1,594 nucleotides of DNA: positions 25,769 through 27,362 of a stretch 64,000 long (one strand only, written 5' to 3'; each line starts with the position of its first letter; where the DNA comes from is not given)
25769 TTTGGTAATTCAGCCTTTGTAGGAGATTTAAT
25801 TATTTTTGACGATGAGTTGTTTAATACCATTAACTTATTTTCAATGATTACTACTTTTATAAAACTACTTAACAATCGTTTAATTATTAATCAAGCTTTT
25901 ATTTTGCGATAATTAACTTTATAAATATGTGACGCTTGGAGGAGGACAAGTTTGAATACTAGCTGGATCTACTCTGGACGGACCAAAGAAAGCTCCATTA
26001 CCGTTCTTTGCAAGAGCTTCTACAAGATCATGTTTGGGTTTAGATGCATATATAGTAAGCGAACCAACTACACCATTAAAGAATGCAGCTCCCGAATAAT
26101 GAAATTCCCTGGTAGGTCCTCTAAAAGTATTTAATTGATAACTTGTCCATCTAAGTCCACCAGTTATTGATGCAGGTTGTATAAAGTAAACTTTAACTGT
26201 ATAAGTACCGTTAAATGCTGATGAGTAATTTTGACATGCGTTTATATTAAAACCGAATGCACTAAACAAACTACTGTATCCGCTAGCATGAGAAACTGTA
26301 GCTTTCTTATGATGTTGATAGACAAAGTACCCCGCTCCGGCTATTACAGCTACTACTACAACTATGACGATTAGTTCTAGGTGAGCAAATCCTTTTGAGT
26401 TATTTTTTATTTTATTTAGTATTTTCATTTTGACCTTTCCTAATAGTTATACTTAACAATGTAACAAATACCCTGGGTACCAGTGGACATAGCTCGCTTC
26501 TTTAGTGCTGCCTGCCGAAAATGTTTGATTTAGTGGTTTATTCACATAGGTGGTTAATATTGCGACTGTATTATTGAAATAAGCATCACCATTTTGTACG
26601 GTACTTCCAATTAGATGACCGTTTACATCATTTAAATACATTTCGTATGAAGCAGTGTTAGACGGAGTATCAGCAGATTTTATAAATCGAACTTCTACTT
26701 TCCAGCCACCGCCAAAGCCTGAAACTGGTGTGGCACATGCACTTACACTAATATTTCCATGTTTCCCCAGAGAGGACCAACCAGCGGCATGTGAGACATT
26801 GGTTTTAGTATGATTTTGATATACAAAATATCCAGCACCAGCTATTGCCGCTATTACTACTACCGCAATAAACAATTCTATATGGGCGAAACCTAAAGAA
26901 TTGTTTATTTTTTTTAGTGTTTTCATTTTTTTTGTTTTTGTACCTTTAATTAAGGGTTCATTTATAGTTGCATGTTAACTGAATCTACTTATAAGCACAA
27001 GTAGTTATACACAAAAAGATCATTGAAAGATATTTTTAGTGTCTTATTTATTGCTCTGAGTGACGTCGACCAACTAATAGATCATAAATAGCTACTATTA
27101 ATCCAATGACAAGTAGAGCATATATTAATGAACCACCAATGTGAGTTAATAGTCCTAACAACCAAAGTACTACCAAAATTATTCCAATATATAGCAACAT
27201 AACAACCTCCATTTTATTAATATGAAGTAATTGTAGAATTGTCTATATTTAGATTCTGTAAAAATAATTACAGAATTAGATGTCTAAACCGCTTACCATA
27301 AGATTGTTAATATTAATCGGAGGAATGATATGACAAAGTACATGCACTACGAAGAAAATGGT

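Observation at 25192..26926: Tandem paralogs with a dual-signature conserved leader, co-oriented with signal peptidase I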

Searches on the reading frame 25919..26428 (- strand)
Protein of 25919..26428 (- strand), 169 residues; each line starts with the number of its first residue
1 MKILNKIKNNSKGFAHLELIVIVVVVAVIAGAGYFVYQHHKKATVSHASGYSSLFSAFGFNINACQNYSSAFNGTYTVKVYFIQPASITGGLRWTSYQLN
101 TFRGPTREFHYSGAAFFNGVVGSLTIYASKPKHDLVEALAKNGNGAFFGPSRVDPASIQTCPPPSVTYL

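Call 5: search_protein_families(library=pfam, proteins=[window:25919-26428:-], max_evalue=0.1)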
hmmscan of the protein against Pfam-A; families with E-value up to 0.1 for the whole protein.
window:25919-26428:- (169 aa): 3 families
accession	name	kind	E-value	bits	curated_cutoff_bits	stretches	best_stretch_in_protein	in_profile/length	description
PF09976.15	TPR_21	-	0.03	14.5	25.5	1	18-58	9-50/193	Tetratricopeptide repeat-like domain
PF14221.11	DUF4330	-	0.045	14.3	27.6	1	1-44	1-44/167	Domain of unknown function (DUF4330)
PF22852.1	SoxE_N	-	0.058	13.7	27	0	17-39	8-30/48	Sulfocyanin, N-terminal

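Call 6: search_protein_families(library=ncbifam, proteins=[window:25919-26428:-], max_evalue=0.1)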
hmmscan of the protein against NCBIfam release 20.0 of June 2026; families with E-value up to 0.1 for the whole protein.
window:25919-26428:- (169 aa): 5 families
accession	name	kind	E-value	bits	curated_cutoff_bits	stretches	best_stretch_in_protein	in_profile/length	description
NF007800.0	PRK10506.1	equivalog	0.0017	18.2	158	1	7-43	4-40/163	prepilin peptidase-dependent protein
NF007862.0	PRK10574.1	equivalog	0.006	16.7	138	1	10-44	3-38/145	prepilin peptidase-dependent pilin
NF007073.0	PRK09522.1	equivalog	0.03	13.3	738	1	21-72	288-339/531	bifunctional anthranilate synthase glutamate amidotransferase component TrpG/anthranilate phosphoribosyltransferase TrpD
NF038356.1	actino_DLW39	hypoth_equivalog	0.055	13.3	24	1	24-38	4-18/38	DLW-39 family protein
NF005435.1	PRK07021.1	equivalog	0.097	12.5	131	0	15-45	9-40/157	flagellar basal body-associated protein FliL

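Call 7: find_homologous_proteins(query=window:25919-26428:-, max_evalue=0.001)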
Query window:25919-26428:- (169 aa): 1 proteins with E <= 0.001 among 99 candidates.
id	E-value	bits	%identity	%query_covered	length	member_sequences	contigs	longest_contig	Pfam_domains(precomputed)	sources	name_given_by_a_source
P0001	1.0e-107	376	100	100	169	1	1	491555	-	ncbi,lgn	-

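Call 10: find_encoding_contigs(protein=P0001, flank=10000, max_places=4)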
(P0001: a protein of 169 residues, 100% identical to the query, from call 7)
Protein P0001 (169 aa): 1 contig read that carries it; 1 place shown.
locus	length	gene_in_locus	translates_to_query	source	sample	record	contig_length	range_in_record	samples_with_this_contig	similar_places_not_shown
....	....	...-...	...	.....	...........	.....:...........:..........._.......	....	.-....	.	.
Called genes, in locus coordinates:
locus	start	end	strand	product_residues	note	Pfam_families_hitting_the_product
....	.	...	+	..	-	?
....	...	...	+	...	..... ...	-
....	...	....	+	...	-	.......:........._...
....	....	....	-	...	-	-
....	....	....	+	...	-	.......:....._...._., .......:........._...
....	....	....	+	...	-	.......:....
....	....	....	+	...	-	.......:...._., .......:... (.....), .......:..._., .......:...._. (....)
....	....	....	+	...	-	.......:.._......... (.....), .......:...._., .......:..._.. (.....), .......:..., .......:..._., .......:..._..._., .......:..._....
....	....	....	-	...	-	-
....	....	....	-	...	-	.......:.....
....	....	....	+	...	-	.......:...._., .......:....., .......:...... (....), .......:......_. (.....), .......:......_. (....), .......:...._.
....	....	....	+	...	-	?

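Call 13: find_related_loci(query=A1, collection=genome_contigs, flank=10000)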
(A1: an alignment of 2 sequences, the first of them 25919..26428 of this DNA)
Query A1 (169 aa) in genome_contigs; peptide patterns used: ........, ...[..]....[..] (x = any residue, [..] = any of these).
97 stretches matched a pattern; 1 encode a relative of the query (tblastn E <= 1e-3); 1 distinct loci.
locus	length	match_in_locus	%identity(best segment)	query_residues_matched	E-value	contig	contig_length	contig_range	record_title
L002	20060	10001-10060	65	20-39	1e-5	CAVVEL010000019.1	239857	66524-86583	MAG: Terriglobia bacterium isolate MFD02248.bin.1.56 genome assembly, contig: contig_60518, whole genome shotgun sequenc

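Call 14: list_cluster_members(proteins=[window:25919-26428:-, window:26453-26926:-, window:25192-25875:-, window:29049-30134:+, window:51044-51793:+, window:9569-10906:+, window:20769-21248:+, window:24230-25195:+, window:35273-35389:-, window:38443-40365:-])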
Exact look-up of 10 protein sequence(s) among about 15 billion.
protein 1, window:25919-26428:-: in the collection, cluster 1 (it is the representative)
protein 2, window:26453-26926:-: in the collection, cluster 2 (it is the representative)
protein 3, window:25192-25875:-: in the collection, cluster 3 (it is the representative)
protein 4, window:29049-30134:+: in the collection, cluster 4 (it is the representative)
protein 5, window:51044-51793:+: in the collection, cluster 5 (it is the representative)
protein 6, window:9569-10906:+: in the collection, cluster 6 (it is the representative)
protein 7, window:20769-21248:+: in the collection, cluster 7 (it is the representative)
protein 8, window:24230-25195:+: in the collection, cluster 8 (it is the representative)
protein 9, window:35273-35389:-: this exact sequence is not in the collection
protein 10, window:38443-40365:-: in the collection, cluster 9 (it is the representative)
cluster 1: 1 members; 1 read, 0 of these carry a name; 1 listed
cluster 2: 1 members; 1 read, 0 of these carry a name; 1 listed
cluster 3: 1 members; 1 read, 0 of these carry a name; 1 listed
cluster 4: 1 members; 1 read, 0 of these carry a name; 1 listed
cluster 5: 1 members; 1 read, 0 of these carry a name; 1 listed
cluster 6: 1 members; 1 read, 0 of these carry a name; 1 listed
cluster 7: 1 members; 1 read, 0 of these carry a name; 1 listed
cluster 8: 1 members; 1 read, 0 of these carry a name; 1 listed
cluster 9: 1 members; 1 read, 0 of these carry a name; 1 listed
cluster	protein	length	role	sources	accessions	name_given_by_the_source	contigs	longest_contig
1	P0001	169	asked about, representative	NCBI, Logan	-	-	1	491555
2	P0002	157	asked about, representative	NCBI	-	-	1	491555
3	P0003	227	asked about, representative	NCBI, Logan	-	-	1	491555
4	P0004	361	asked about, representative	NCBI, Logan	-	-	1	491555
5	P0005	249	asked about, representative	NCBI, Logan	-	-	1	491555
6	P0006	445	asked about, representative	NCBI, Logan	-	-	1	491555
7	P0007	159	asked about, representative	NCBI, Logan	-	-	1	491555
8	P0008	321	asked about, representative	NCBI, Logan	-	-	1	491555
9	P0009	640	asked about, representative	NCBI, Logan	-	-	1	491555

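Call 24: search_protein_representatives(alignment_id=A3)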
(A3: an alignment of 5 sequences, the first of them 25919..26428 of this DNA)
Query: 5 sequences, 157 profile positions. Proteins with E-value up to 0.001 (for the whole library): 755; up to 1e-10: 45; up to 1e-30: 2. The best 150 are listed.
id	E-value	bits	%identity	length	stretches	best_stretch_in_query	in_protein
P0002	7.3e-83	293.0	-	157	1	1-157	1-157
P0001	5.2e-79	280.4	-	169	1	1-157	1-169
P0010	3.8e-26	108.7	-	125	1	1-127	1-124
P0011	6.9e-25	104.6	-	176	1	2-135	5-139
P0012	2.2e-24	103.0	-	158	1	6-139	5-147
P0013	4.7e-24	101.9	-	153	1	3-134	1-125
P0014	2.4e-23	99.6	-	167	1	1-139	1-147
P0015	9.3e-22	94.4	-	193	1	1-138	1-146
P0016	3.5e-21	92.5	-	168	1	1-140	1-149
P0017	2.5e-20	89.8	-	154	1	6-139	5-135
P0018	3.9e-20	89.1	-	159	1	1-153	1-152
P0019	7.0e-20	88.3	-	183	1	1-137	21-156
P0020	5.4e-19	85.4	-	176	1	1-157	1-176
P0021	1.2e-18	84.4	-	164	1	6-150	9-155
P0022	6.5e-18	81.9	-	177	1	2-135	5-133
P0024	4.6e-17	79.2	-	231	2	1-46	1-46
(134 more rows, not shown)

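Call 32: find_related_loci(query=A5, collection=metagenome_contigs, flank=10000)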
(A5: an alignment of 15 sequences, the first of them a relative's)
Query A5 (188 aa) in metagenome_contigs; peptide patterns used: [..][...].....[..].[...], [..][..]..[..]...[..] (x = any residue, [..] = any of these).
196 stretches matched a pattern; 21 encode a relative of the query (tblastn E <= 1e-3); 21 distinct loci.
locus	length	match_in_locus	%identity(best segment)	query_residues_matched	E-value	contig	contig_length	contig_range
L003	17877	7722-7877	64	6-58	4e-17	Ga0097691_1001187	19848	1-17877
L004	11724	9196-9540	48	1-118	5e-16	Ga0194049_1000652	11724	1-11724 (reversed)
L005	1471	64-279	67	1-72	5e-16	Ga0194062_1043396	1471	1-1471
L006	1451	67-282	67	1-72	2e-15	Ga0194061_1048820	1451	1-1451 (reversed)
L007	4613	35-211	52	1-60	2e-15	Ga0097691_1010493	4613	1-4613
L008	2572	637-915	55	1-102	3e-15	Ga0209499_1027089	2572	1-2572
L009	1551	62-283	66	1-72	6e-15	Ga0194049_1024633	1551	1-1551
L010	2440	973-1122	60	1-52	5e-13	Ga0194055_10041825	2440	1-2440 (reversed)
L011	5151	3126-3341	63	1-72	7e-12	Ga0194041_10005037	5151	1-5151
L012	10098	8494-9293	70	1-58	2e-11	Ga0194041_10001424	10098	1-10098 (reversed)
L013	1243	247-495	53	1-82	3e-11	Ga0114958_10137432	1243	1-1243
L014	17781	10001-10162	64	1-59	2e-10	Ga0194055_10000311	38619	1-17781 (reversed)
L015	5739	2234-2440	60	1-72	2e-10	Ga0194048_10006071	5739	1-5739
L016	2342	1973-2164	64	1-66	2e-10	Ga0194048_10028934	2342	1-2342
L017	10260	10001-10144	66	6-58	3e-9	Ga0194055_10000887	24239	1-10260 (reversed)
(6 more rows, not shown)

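Call 37: find_encoding_contigs(protein=P0016, flank=10000, max_places=4)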
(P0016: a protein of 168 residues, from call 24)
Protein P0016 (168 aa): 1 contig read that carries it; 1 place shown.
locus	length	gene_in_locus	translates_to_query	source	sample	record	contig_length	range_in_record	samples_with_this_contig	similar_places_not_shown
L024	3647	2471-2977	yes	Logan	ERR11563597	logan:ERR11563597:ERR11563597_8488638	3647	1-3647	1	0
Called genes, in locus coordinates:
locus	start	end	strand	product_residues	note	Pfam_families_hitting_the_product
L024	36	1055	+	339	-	-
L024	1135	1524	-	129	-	PF01850:PIN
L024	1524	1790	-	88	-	PF04014:MazE_antitoxin (weak)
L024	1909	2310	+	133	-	-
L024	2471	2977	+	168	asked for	-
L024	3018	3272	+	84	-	-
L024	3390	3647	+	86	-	?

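Call 38: find_encoding_contigs(protein=P0012, flank=8000, max_places=3)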
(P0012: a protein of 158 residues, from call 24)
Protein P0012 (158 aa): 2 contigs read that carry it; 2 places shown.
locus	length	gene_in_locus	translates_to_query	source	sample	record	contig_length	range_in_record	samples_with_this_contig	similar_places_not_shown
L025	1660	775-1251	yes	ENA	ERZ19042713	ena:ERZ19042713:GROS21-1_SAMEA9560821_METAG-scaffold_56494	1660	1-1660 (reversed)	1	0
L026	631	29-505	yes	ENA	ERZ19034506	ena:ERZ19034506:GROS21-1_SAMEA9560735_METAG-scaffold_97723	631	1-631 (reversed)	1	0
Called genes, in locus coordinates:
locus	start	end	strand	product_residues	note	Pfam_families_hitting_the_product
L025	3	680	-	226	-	?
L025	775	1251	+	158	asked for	-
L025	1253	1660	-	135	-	?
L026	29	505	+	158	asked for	-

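Call 39: find_encoding_contigs(protein=P0014, flank=8000, max_places=3)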
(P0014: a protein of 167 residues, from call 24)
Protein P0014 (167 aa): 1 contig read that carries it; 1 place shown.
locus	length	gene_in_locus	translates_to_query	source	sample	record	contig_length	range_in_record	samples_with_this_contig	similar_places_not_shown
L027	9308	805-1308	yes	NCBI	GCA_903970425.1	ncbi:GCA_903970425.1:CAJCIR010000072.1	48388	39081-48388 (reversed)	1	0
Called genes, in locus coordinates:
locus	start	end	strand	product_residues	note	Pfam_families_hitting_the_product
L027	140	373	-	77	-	-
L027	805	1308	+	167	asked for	-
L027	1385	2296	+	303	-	-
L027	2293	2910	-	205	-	PF10502:Peptidase_S26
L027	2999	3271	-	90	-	PF05016:ParE_toxin (weak)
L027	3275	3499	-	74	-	PF07878:RHH_5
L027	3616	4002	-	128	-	-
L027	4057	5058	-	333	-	-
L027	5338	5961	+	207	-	PF05368:NmrA (weak), PF13460:NAD_binding_10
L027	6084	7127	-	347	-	PF07676:PD40 (faint), PF26549:Tricorn_N (weak)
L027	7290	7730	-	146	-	PF13545:HTH_Crp_2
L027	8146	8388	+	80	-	-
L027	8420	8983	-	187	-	PF02525:Flavodoxin_2 (weak), PF03358:FMN_red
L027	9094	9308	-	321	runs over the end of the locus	PF00722:Glyco_hydro_16, PF26113:GH16_XgeA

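Call 40: find_encoding_contigs(protein=P0018, flank=8000, max_places=3)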
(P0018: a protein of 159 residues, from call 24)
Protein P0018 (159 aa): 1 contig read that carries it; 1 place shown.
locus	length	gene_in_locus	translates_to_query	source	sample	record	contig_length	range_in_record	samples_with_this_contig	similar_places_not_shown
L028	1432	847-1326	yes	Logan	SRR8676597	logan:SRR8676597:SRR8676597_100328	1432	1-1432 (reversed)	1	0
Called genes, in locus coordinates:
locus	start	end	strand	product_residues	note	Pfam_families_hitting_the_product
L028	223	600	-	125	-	-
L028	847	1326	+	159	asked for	-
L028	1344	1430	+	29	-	?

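Call 43: predict_structure(alignment_id=A4)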
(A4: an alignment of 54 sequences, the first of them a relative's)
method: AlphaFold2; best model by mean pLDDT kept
length: 169 residues; sequences in the alignment: 54
mean_pLDDT: 86.8   pTM: 0.70
mean pLDDT of the five models: 86.8, 86.9, 85.8, 85.6, 85.3
residues with pLDDT >= 90: 102; 70-90: 43; 50-70: 19; < 50: 5
segments of 3 or more residues with pLDDT < 50: 45-47
pLDDT, mean of each block of 10 residues (from residue 1): 57 79 96 81 57 92 96 96 86 88 97 86 97 97 91 96 81
secondary structure, 60 per line:
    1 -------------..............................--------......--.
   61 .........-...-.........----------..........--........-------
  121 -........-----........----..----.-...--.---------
elements in order: H14-43 E52-57 E60-69 E75-83 E94-103 E106-113 E122-129 E135-142

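Call 64: search_solved_structures(query=A4, max_evalue=1)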
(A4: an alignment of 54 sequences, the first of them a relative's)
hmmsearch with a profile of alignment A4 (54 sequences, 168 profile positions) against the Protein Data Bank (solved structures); distinct sequences matched with E-value up to 1: 8.
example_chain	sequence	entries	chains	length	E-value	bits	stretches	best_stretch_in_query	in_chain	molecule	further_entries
9egp_A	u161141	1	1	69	0.0056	20.2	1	6-50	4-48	Geopilin domain 1 protein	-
7tgg_A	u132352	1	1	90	0.021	18.3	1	5-48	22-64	Geopilin domain 1 protein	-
9laa_A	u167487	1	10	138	0.023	18.2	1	1-69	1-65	Type IV pilin protein PilA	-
4gb7_A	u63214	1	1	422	0.095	16.2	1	19-43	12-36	6-aminohexanoate-dimer hydrolase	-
1f9d_A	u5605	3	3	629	0.45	14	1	66-154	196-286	ENDO-1,4-BETA-GLUCANASE F | Endoglucanase F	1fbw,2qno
1f9o_A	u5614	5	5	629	0.45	14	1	66-154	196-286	ENDO-1,4-BETA-GLUCANASE F | CELLULASE CELF | CELLULASE CEL48F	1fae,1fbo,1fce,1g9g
1g9j_A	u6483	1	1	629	0.45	14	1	66-154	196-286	CELLULASE CEL48F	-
5nco_j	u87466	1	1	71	0.9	13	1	18-43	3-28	Protein-export membrane protein SecG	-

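Call 65: search_protein_families(library=pfam, alignment_id=A4, max_evalue=0.01)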
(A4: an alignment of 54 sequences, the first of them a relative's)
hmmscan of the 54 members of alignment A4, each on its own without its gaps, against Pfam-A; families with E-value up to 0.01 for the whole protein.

A. member 1, P0001 (169 aa): 0 families

B. families by the number of members that match (of 54 scanned): 8 families
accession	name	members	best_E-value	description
PF22852.1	SoxE_N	2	0.00031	Sulfocyanin, N-terminal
PF07963.17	N_methyl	1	0.0015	Prokaryotic N-terminal methylation motif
PF13131.11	DUF3951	1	0.0047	Protein of unknown function (DUF3951)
PF09976.15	TPR_21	1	0.0067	Tetratricopeptide repeat-like domain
PF07790.16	Pilin_N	1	0.0074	Archaeal Type IV pilin, N-terminal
PF02605.20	PsaL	1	0.0087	Photosystem I reaction centre subunit XI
PF01490.24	Aa_trans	1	0.0091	Transmembrane amino acid transporter protein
PF22815.2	CatAgl_D1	1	0.0093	Alpha-1,3-glucanase catalytic domain D1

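Call 81: predict_structure(alignment_id=A7)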
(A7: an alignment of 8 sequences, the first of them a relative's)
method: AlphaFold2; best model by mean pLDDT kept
length: 321 residues; sequences in the alignment: 8
mean_pLDDT: 56.2   pTM: 0.43
mean pLDDT of the five models: 56.2, 52.8, 52.2, 50.9, 49.5
residues with pLDDT >= 90: 0; 70-90: 78; 50-70: 108; < 50: 135
segments of 3 or more residues with pLDDT < 50: 1-6, 30-48, 131-136, 153-170, 173-177, 186-193, 208-222, 224-242, 244-255, 303-305, 308-321
pLDDT, mean of each block of 10 residues (from residue 1): 48 64 56 26 40 57 75 76 81 76 78 82 70 51 64 42 39 49 52 50 50 44 46 38 46 47 53 75 77 62 49 40 29
secondary structure, 60 per line:
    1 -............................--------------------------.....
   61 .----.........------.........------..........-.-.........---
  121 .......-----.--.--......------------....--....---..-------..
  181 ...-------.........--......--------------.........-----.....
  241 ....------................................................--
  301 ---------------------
elements in order: H2-29 E56-61 E66-74 E81-89 E96-105 E109-117 E121-127 E139-144 E157-160 E163-166 E179-183 E191-199 E202-207 E222-230 E236-244 H251-298

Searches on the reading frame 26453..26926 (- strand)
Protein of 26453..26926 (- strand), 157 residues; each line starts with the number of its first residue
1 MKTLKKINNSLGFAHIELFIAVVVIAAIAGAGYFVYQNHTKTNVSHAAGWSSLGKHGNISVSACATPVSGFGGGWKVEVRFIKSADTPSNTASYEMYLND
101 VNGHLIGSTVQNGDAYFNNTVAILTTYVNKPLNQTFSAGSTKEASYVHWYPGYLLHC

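Call 5: search_protein_families(library=pfam, proteins=[window:26453-26926:-], max_evalue=0.1)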
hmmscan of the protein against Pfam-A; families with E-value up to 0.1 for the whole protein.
window:26453-26926:- (157 aa): 1 family
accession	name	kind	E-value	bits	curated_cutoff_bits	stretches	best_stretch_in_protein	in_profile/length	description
PF01490.24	Aa_trans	-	0.0091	15.1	25.6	1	5-59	223-278/410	Transmembrane amino acid transporter protein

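Call 6: search_protein_families(library=ncbifam, proteins=[window:26453-26926:-], max_evalue=0.1)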
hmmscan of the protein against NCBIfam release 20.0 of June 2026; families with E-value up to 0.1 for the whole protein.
window:26453-26926:- (157 aa): 2 families
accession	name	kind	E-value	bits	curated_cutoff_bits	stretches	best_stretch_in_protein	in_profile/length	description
NF038356.1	actino_DLW39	hypoth_equivalog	0.047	13.5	24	1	23-37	4-18/38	DLW-39 family protein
NF007862.0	PRK10574.1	equivalog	0.082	13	138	0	9-41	3-35/145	prepilin peptidase-dependent pilin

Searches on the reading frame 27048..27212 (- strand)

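Call 5: search_protein_families(library=pfam, proteins=[window:27048-27212:-], max_evalue=0.1)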
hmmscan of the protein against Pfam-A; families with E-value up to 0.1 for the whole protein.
window:27048-27212:- (54 aa): 1 family
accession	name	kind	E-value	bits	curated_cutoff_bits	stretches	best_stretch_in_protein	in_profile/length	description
PF18919.5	DUF5670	-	1e-10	42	23.5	1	5-46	1-42/43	Family of unknown function (DUF5670)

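Call 6: search_protein_families(library=ncbifam, proteins=[window:27048-27212:-], max_evalue=0.1)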
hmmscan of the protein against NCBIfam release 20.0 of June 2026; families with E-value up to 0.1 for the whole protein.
window:27048-27212:- (54 aa): 2 families
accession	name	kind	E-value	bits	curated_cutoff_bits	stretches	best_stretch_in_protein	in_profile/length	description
NF033488.1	lmo0937_fam_TM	equivalog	1.4e-06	28.2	30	1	6-47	1-42/43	lmo0937 family membrane protein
NF041554.1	SA1362_fam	subfamily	0.097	12.8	42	0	4-52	6-54/70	SA1362 family protein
